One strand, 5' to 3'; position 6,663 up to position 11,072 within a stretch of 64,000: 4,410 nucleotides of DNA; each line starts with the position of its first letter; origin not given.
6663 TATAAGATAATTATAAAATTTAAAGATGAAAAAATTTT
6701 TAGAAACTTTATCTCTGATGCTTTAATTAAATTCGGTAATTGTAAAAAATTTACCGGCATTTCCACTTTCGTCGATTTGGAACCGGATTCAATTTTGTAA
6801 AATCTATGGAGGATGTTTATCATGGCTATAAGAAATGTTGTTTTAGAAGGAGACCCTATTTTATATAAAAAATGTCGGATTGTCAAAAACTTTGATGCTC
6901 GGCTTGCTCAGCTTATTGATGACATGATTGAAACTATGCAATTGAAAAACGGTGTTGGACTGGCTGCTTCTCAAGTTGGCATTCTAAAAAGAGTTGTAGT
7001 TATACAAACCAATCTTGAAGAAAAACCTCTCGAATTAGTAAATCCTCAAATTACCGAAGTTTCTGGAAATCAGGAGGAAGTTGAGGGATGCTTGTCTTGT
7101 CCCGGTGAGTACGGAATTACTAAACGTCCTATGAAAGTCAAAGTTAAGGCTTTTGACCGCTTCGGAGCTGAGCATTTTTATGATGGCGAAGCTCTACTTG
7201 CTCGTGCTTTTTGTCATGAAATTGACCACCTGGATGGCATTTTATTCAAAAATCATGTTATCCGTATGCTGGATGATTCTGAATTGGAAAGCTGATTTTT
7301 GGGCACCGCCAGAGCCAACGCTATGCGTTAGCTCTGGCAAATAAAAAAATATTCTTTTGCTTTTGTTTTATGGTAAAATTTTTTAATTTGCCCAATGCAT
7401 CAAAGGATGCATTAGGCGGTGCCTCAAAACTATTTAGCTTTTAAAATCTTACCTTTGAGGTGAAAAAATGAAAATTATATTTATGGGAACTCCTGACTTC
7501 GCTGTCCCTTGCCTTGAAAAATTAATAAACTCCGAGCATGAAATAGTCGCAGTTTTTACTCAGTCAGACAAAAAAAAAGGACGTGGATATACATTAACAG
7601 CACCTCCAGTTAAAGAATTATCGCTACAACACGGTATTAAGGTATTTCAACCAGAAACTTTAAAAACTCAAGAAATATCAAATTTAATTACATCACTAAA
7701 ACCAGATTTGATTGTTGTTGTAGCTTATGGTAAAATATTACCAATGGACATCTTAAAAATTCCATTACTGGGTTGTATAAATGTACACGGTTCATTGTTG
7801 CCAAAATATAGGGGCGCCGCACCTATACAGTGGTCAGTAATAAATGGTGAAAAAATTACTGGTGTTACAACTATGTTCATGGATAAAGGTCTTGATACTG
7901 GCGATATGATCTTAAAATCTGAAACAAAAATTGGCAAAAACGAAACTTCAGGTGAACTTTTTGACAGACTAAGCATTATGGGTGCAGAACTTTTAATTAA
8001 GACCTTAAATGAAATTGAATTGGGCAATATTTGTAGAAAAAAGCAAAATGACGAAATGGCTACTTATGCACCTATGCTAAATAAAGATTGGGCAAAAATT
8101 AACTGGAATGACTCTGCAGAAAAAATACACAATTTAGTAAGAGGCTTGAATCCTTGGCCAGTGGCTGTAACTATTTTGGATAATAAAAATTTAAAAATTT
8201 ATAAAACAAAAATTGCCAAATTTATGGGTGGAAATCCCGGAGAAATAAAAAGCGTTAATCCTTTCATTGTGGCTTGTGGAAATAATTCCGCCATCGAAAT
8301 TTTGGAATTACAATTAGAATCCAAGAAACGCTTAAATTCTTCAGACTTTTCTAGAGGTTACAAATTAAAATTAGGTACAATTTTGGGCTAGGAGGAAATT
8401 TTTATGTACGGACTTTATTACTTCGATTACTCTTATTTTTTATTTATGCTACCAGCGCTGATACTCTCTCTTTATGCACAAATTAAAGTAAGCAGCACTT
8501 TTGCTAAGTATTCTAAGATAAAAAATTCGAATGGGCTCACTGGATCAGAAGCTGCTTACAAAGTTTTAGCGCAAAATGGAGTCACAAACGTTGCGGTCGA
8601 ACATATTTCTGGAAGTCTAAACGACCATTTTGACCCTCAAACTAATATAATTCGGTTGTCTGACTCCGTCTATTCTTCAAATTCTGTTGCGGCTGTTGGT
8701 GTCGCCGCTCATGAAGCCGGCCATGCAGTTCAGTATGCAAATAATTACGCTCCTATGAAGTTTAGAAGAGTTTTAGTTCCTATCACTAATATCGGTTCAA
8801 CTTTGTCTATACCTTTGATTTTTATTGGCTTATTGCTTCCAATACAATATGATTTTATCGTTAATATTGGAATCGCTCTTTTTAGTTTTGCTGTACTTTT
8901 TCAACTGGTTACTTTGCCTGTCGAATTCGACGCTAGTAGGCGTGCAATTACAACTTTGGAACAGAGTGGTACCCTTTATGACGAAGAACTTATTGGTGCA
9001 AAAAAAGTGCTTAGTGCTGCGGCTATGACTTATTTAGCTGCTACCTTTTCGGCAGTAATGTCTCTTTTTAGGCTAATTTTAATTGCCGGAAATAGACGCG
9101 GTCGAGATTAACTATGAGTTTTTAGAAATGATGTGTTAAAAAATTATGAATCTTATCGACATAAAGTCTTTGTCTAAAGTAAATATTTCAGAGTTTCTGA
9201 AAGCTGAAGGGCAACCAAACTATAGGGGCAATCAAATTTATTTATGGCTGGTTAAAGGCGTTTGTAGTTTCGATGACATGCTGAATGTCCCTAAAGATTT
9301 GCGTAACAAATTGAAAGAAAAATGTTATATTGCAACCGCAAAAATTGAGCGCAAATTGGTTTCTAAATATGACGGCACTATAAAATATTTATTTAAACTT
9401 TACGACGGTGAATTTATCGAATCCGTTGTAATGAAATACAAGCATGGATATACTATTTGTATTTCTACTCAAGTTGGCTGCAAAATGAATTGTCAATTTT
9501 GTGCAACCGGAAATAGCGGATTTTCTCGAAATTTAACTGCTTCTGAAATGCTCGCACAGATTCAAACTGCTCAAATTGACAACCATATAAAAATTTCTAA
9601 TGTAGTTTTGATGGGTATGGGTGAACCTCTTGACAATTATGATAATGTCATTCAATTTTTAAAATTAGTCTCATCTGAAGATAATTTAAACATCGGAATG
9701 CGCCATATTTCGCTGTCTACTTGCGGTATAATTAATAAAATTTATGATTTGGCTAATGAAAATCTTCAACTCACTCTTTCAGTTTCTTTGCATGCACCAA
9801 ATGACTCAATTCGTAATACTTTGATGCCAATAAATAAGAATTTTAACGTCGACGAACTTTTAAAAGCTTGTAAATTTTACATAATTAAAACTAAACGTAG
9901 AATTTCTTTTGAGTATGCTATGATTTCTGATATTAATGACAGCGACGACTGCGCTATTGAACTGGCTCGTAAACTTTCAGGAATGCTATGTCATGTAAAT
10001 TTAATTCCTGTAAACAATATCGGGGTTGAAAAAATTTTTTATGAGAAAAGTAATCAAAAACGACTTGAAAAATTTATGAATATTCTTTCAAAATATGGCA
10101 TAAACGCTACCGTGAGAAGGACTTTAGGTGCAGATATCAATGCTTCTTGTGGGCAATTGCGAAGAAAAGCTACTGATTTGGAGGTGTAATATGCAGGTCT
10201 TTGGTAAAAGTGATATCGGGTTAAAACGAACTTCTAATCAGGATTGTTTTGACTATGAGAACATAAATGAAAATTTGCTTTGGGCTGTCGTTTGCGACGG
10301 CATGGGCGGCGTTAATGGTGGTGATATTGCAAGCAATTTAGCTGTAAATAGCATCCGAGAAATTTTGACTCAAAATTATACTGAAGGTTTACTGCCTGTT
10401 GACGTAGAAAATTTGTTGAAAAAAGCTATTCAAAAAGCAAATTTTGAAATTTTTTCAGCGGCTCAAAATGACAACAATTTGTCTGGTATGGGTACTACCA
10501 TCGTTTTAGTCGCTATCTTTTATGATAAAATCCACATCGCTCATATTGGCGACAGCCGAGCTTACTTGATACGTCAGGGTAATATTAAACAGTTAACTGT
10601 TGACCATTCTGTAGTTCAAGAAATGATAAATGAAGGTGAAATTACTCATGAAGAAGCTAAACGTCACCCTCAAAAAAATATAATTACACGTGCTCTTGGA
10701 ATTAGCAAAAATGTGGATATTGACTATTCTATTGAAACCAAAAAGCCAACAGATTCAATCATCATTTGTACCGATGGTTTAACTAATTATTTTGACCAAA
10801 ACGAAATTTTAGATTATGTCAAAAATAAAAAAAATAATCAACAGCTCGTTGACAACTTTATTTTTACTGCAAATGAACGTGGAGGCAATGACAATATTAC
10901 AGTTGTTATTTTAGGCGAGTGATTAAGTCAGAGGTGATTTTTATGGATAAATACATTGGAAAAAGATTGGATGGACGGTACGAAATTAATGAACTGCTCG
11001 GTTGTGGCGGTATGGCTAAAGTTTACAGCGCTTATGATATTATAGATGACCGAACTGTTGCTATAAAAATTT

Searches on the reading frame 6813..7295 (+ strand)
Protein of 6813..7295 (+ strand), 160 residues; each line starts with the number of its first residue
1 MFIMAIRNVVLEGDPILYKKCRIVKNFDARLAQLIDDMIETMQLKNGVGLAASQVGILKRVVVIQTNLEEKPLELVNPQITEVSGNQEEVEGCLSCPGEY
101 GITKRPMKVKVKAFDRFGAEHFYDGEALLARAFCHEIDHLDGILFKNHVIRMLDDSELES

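Call 77: search_protein_families(library=ncbifam, proteins=[window:6813-7295:+], max_evalue=0.00001)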
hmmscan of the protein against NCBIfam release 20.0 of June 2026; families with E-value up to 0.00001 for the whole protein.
window:6813-7295:+ (160 aa): 6 families
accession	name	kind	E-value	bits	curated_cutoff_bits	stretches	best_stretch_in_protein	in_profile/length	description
NF001159.1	PRK00150.1-3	subfamily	1.1e-42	145.4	125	1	6-150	2-151/167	peptide deformylase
TIGR00079.1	pept_deformyl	equivalog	2.7e-41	140.8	103.95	1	8-150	3-148/161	peptide deformylase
NF009484.0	PRK12846.1-5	equivalog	1.1e-30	106.5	190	1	4-152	1-150/165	peptide deformylase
NF009483.0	PRK12846.1-4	equivalog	3e-30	105.3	267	1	4-150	1-157/193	peptide deformylase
NF011189.0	PRK14595.1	equivalog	1.4e-26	93.1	232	1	4-159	1-156/162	peptide deformylase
NF006670.0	PRK09218.1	equivalog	4.8e-18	65.5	162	1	13-144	8-135/136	peptide deformylase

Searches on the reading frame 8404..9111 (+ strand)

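Call 71: search_protein_families(library=pfam, proteins=[window:8404-9111:+], max_evalue=0.00001)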
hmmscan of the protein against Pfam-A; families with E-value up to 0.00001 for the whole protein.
window:8404-9111:+ (235 aa): 1 family
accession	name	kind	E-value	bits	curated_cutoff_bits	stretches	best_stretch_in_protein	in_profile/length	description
PF04298.18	Zn_peptidase_2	-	1.6e-90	302.9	27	1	11-228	1-217/218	Putative neutral zinc metallopeptidase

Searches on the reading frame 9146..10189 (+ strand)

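Call 71: search_protein_families(library=pfam, proteins=[window:9146-10189:+], max_evalue=0.00001)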
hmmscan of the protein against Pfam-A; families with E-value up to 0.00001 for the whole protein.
window:9146-10189:+ (347 aa): 2 families
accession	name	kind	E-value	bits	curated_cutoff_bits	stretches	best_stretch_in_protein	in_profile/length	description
PF04055.27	Radical_SAM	-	9e-17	62.2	29.5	1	106-267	1-158/166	Radical SAM superfamily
PF21016.3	RlmN_N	-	6.4e-11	42.3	24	1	5-62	2-60/60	Ribosomal RNA large subunit methyltransferase N-terminal domain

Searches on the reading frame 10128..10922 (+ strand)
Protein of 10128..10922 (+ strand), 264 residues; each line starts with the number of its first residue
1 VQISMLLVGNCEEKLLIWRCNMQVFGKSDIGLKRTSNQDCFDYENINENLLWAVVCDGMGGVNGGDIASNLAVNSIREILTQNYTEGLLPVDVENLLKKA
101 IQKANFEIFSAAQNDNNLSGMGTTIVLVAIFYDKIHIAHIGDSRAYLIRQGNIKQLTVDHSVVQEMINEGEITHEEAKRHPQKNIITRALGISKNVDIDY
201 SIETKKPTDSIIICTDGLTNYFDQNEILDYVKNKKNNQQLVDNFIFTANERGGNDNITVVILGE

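Call 71: search_protein_families(library=pfam, proteins=[window:10128-10922:+], max_evalue=0.00001)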
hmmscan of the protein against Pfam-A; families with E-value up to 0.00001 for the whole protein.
window:10128-10922:+ (264 aa): 3 families
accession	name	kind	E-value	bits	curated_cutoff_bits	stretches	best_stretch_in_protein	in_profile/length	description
PF13672.11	PP2C_2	-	1.3e-19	71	24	1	34-226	9-182/209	Protein phosphatase 2C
PF00481.26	PP2C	-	1.9e-18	67.5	20.3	1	55-163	39-143/255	Protein phosphatase 2C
PF07228.17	SpoIIE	-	1.7e-06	28.5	25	0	51-262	5-189/192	Stage II sporulation protein E (SpoIIE)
